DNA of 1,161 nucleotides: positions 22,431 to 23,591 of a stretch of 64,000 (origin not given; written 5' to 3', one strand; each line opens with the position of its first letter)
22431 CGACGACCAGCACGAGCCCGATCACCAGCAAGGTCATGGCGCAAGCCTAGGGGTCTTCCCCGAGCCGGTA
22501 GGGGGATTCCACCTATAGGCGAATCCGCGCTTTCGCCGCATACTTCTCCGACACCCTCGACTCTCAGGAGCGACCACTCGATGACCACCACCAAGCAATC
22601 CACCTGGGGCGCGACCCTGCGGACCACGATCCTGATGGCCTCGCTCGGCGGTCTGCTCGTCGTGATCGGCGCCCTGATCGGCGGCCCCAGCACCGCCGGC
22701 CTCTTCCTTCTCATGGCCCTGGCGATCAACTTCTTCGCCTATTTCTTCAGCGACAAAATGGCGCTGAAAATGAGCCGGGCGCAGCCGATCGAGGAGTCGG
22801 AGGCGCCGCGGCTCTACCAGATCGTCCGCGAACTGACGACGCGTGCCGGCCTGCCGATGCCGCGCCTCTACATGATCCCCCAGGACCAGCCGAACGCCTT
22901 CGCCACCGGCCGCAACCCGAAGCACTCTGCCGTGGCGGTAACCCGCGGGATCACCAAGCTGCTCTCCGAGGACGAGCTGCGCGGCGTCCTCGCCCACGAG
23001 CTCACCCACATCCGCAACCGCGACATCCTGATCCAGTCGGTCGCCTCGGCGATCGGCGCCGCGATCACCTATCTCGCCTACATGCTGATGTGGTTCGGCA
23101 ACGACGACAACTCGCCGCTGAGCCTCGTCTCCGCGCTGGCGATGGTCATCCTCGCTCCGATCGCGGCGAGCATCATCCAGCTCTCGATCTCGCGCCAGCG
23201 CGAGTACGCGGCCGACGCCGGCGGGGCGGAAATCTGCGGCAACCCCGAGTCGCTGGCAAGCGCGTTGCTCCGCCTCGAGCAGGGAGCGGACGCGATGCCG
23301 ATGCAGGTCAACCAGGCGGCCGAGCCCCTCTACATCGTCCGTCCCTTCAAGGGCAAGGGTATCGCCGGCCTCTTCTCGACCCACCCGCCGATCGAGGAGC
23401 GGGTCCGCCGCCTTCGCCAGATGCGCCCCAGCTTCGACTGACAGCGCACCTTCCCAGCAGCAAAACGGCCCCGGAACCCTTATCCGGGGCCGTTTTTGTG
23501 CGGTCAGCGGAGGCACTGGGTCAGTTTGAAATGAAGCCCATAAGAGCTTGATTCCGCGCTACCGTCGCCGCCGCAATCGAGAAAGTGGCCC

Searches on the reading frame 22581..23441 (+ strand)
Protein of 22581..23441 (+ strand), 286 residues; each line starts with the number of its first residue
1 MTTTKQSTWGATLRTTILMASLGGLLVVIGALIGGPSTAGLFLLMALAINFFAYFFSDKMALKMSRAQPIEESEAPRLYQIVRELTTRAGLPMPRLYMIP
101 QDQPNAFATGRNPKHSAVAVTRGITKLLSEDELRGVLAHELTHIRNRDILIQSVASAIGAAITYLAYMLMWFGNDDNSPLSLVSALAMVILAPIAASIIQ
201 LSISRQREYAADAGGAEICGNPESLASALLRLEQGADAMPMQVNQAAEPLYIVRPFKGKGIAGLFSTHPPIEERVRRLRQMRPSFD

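Call 100: search_protein_families(library=pfam, proteins=[window:22581-23441:+], max_evalue=0.0001)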
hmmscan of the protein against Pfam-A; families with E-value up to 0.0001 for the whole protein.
window:22581-23441:+ (286 aa): 1 family
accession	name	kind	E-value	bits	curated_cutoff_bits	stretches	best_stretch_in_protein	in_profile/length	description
PF01435.24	Peptidase_M48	-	3.9e-36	125.1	20.3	1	73-281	2-185/186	Peptidase family M48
